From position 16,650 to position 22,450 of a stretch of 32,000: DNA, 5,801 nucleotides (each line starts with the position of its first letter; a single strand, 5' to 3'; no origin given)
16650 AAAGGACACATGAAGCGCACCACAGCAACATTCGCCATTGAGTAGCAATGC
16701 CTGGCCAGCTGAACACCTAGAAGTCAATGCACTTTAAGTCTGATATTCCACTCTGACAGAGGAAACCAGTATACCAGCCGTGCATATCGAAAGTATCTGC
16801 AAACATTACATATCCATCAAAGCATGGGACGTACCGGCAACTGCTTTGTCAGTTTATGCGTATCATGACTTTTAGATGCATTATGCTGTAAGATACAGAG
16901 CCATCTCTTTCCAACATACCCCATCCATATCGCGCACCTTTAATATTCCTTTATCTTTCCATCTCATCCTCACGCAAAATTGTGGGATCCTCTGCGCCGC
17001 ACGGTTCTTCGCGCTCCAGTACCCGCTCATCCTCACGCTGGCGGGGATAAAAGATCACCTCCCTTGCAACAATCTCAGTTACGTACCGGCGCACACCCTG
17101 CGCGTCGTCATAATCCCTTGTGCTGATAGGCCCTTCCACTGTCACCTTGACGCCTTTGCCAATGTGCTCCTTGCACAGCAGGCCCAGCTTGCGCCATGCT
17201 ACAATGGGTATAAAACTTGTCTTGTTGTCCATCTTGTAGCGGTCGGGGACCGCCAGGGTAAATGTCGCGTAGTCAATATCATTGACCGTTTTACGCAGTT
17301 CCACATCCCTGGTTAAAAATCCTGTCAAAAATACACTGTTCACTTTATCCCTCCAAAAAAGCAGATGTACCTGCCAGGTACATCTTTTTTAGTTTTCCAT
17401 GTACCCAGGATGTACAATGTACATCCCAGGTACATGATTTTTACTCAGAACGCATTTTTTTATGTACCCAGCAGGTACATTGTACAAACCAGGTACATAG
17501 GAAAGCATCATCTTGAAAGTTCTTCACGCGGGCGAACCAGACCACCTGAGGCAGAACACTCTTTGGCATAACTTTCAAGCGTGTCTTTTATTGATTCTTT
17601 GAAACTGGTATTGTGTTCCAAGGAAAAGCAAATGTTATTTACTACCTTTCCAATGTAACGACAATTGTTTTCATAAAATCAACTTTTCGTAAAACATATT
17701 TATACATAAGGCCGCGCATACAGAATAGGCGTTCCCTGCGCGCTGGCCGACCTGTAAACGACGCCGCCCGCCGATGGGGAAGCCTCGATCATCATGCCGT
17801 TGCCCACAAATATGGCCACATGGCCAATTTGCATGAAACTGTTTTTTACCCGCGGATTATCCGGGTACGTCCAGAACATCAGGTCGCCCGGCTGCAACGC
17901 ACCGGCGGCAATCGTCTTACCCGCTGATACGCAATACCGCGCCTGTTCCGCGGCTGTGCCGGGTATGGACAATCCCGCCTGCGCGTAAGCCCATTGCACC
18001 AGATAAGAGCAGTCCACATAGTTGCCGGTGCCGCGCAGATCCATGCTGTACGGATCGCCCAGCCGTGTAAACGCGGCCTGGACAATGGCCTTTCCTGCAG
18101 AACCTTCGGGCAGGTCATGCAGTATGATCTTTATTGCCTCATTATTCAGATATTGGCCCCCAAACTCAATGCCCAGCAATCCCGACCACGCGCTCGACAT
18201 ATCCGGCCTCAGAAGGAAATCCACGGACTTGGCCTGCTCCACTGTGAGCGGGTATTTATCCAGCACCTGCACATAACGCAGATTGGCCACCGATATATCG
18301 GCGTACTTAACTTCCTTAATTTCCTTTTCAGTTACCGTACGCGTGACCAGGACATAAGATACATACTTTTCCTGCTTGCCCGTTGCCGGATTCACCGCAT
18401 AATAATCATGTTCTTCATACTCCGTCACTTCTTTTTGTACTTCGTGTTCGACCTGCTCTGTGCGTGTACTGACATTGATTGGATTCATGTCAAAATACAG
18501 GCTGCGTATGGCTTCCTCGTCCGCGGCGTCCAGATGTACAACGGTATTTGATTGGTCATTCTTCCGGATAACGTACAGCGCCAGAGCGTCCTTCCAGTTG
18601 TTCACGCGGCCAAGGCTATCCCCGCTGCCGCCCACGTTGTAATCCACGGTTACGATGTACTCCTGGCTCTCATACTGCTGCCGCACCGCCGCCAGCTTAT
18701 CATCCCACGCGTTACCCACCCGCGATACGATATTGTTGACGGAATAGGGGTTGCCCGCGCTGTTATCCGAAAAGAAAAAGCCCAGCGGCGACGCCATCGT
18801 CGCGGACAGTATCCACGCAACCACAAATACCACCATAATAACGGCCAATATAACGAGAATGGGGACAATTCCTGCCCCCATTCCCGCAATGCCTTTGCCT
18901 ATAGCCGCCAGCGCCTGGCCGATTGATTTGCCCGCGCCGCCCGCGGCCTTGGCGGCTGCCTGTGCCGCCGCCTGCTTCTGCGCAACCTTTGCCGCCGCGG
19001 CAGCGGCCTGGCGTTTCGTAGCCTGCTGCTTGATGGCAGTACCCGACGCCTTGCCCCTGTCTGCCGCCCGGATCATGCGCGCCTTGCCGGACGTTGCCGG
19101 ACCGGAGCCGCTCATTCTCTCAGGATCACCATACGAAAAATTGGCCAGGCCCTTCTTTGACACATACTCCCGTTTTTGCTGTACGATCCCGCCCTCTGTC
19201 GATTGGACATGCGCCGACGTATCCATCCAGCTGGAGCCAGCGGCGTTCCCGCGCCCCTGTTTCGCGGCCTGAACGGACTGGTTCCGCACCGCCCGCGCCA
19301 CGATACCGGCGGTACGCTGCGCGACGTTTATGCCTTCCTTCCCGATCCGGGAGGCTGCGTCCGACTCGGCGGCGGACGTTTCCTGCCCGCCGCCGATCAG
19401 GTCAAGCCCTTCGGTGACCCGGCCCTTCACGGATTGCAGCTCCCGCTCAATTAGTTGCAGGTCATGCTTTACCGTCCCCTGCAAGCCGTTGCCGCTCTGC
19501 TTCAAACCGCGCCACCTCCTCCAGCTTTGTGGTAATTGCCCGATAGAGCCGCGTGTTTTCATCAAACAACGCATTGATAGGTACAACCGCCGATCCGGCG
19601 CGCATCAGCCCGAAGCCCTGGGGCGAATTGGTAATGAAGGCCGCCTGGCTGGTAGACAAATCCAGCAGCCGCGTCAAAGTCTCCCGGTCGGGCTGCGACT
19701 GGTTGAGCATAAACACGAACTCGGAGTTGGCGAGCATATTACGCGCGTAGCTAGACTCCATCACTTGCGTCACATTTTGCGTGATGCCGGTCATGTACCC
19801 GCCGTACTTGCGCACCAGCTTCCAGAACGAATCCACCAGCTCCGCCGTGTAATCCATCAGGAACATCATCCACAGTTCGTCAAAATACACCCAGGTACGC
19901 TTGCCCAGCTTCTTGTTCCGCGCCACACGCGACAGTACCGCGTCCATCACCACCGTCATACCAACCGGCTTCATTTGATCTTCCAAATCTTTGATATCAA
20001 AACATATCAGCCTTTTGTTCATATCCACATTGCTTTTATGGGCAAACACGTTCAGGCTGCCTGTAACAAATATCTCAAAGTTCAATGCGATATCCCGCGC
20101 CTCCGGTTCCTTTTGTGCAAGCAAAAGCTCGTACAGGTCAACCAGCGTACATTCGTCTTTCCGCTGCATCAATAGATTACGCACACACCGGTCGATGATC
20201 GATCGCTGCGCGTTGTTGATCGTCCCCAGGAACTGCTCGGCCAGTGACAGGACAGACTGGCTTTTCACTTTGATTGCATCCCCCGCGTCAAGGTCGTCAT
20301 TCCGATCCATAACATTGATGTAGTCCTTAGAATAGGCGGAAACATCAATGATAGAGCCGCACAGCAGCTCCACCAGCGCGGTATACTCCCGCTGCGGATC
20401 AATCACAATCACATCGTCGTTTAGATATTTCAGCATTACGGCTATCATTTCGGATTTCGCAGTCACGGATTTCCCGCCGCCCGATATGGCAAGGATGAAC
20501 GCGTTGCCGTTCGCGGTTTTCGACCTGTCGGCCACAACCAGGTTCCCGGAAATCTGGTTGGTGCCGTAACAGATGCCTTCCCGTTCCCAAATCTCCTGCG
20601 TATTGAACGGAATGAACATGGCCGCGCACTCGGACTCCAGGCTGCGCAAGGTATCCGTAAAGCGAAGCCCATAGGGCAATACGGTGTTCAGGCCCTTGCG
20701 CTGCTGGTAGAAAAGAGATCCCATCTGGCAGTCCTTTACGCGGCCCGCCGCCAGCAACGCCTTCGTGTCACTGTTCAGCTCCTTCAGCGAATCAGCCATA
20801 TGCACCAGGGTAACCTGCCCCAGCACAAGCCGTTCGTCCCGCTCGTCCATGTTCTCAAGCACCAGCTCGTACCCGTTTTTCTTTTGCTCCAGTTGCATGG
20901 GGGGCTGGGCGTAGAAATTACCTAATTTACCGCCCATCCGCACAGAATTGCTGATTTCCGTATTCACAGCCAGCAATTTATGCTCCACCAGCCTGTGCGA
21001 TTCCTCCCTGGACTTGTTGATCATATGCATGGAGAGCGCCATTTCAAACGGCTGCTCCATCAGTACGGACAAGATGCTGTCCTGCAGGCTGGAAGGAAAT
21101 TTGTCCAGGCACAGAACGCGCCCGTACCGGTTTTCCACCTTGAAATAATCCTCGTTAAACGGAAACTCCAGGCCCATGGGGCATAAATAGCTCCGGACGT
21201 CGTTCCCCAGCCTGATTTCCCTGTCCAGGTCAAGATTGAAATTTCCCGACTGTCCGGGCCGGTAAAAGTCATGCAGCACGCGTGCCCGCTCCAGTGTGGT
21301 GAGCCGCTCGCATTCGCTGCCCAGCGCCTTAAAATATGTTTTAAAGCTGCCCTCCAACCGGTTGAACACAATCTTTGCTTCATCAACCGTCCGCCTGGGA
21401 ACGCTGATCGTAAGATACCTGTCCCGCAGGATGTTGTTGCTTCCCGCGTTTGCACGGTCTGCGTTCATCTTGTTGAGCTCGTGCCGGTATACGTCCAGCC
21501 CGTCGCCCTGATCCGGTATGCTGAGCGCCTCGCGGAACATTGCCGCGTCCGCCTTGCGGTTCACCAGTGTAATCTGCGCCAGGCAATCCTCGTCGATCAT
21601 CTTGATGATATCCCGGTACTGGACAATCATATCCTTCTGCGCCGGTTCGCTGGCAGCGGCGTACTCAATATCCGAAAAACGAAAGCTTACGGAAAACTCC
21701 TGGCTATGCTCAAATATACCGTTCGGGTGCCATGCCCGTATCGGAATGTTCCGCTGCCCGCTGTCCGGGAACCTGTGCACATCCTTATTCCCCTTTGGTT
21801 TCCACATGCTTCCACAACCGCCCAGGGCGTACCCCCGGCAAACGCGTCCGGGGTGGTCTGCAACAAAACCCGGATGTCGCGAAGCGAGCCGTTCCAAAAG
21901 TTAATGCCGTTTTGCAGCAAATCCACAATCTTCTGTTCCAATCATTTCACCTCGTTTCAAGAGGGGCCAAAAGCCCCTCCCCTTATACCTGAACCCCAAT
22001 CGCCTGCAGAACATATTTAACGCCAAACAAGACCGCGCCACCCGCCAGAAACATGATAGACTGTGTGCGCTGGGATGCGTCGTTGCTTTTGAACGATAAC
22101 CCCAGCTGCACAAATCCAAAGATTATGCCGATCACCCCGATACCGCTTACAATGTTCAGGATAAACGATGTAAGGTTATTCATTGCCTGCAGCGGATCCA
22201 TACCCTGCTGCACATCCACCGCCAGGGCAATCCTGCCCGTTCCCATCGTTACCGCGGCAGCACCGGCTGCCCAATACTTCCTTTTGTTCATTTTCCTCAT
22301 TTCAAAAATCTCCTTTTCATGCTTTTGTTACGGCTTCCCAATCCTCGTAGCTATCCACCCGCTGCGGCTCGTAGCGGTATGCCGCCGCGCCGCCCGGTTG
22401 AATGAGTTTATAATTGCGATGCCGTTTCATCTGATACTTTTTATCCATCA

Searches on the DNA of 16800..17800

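Call 61: search_rna_families(source=window, start=16800, end=17800, threshold=evalue, max_evalue=1)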
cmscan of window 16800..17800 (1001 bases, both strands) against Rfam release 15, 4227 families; matches with E-value up to 1: 6.
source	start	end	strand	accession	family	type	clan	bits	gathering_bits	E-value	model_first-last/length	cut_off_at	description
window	17393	17504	-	RF04241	mir-5014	Gene; miRNA;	-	38.1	101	3.7e-06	1-123/123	no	mir-5014 microRNA precursor family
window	17393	17504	+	RF04241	mir-5014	Gene; miRNA;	-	26.1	101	0.007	1-123/123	no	mir-5014 microRNA precursor family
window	17389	17444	-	RF01036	mir-567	Gene; miRNA;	-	22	90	0.16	1-70/70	no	mir-567 microRNA precursor family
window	17391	17504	-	RF03709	MIR1878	Gene; miRNA;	-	20.1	70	0.76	1-100/100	no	MIR1878 microRNA precursor family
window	17454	17505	+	RF00725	mir-iab-4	Gene; miRNA;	-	18.9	73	0.58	1-71/71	no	mir-iab-4 microRNA precursor family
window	17389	17441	-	RF00651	mir-221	Gene; miRNA;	-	17.2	46.6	0.62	1-84/84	no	mir-221 microRNA precursor family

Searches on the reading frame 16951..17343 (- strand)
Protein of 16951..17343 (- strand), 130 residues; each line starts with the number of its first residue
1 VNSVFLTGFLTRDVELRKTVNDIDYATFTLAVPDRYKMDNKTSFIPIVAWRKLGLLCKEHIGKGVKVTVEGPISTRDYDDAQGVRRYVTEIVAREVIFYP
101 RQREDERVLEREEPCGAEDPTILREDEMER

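Call 11: search_protein_families(library=pfam, proteins=[window:16951-17343:-], max_evalue=0.01)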
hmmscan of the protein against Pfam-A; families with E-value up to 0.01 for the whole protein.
window:16951-17343:- (130 aa): 1 family
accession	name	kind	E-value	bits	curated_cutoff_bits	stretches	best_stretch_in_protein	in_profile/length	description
PF00436.31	SSB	-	5.8e-26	91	26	1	1-98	1-103/104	Single-strand binding protein family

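Call 51: find_encoding_contigs(protein=window:16954-17343:-, flank=10000, max_places=8)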
Protein seq(130 aa) (130 aa): 7 contigs read that carry it; 4 places shown.
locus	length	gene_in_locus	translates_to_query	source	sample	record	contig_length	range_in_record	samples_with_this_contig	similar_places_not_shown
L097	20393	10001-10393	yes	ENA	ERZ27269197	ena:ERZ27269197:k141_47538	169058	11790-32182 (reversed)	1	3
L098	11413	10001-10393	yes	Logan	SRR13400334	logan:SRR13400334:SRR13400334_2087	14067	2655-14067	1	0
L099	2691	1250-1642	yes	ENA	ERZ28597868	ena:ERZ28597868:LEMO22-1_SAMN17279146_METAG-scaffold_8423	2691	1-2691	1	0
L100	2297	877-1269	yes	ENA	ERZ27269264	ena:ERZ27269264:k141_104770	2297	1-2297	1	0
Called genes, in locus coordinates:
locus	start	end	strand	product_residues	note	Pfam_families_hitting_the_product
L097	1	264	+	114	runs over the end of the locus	PF21983:NikA-like, PF05713:MobC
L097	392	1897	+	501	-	PF03432:Relaxase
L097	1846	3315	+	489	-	PF12687:DUF3801 (weak)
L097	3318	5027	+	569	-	PF02534:T4SS-DNA_transf, PF10412:TrwB_AAD_bind, PF12696:TraG-D_C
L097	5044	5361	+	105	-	-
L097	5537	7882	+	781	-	PF12846:AAA_10, PF19044:P-loop_TraG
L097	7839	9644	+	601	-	PF00877:NLPC_P60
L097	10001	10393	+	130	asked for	PF00436:SSB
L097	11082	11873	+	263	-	-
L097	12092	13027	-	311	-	PF26595:A_ENA, PF01391:Collagen (weak)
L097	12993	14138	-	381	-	PF00535:Glycos_transf_2, PF13181:TPR_8 (faint)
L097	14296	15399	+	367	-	PF00535:Glycos_transf_2, PF13181:TPR_8 (faint), PF13424:TPR_12 (faint), PF13432:TPR_16 (weak), PF14559:TPR_19 (weak), PF00515:TPR_1 (weak), PF07719:TPR_2 (weak), PF13174:TPR_6 (weak), +5 more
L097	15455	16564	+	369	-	-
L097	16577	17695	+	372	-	-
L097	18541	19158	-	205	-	PF02586:SRAP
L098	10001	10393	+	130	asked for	PF00436:SSB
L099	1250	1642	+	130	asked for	PF00436:SSB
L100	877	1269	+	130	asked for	PF00436:SSB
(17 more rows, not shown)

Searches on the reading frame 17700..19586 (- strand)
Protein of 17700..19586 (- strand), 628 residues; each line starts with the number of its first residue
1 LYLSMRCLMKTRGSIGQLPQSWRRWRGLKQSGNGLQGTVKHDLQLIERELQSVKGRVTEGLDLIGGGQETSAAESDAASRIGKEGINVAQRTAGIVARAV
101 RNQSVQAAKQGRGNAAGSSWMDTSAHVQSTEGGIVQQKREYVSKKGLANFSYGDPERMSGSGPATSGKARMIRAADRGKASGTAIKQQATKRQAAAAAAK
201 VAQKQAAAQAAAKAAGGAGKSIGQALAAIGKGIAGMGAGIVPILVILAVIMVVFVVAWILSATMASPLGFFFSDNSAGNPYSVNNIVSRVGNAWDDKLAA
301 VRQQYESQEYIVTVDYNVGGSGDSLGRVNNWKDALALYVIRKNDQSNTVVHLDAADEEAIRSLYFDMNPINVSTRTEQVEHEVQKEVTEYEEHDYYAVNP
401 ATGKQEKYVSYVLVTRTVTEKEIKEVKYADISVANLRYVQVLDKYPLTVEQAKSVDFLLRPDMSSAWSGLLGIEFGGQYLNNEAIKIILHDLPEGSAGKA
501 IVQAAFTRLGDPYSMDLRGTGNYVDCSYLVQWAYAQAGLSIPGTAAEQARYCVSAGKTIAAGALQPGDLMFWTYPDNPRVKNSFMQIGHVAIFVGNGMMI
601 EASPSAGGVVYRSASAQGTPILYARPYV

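Call 12: search_protein_families(library=pfam, proteins=[window:17700-19586:-], max_evalue=0.01)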
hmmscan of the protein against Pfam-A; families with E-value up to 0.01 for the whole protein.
window:17700-19586:- (628 aa): 5 families
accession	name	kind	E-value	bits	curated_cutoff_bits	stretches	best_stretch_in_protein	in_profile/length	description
PF00877.26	NLPC_P60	-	2.1e-15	57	23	1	520-616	10-93/105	NlpC/P60 family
PF05382.19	Amidase_5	-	0.0001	22.7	21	1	513-608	18-112/142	Bacteriophage peptidoglycan hydrolase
PF05257.22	CHAP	-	0.00096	20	26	1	522-594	7-67/81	CHAP domain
PF05708.18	Peptidase_C92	-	0.0069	16.9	27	0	493-541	76-125/166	Permuted papain-like amidase enzyme, YaeF/YiiX, C92 family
PF02009.21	RIFIN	-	0.0098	16.3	32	1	55-255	117-305/327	Rifin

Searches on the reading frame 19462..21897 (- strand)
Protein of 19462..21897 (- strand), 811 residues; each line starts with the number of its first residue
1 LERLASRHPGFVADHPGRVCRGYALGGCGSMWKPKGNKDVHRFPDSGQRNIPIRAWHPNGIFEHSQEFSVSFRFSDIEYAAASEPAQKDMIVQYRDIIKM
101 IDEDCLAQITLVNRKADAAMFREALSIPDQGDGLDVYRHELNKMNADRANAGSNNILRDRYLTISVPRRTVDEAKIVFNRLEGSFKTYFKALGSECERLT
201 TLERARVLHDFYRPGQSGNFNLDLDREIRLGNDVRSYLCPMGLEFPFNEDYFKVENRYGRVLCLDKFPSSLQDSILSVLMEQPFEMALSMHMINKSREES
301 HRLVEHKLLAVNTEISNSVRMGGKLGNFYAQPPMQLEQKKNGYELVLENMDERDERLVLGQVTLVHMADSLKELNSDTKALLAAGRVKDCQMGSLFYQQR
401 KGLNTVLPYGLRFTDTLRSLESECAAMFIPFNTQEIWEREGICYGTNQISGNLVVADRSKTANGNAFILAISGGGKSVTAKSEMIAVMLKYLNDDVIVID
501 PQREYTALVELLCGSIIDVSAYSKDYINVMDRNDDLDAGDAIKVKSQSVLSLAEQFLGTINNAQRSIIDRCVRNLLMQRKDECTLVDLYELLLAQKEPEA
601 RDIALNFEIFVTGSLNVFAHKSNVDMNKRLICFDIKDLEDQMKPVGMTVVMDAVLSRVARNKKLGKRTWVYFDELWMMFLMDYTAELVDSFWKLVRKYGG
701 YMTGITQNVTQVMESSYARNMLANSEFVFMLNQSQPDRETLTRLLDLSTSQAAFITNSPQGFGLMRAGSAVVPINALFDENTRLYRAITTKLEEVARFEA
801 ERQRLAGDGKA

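Call 12: search_protein_families(library=pfam, proteins=[window:19462-21897:-], max_evalue=0.01)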
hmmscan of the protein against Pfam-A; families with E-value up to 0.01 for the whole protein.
window:19462-21897:- (811 aa): 3 families
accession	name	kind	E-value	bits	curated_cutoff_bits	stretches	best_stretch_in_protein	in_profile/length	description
PF19044.6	P-loop_TraG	-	5.6e-15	55.3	25.8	1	621-755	204-342/413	TraG P-loop domain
PF12846.13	AAA_10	-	7.1e-09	35.6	27.5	1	459-780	17-357/362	AAA-like domain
PF01935.23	DUF87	-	2.7e-05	24.8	23.2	1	468-594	28-142/220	Helicase HerA, central domain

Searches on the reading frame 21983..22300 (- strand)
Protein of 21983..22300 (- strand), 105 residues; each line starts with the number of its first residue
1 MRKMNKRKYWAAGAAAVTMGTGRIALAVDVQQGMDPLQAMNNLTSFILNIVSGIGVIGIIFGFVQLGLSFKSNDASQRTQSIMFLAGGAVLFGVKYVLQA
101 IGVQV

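Call 11: search_protein_families(library=pfam, proteins=[window:21983-22300:-], max_evalue=0.01)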
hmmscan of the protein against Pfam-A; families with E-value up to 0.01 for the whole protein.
window:21983-22300:- (105 aa): 1 family
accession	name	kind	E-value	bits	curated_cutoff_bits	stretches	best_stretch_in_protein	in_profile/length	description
PF20535.3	DUF6750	-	0.003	18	27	1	12-98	25-113/128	Family of unknown function (DUF6750)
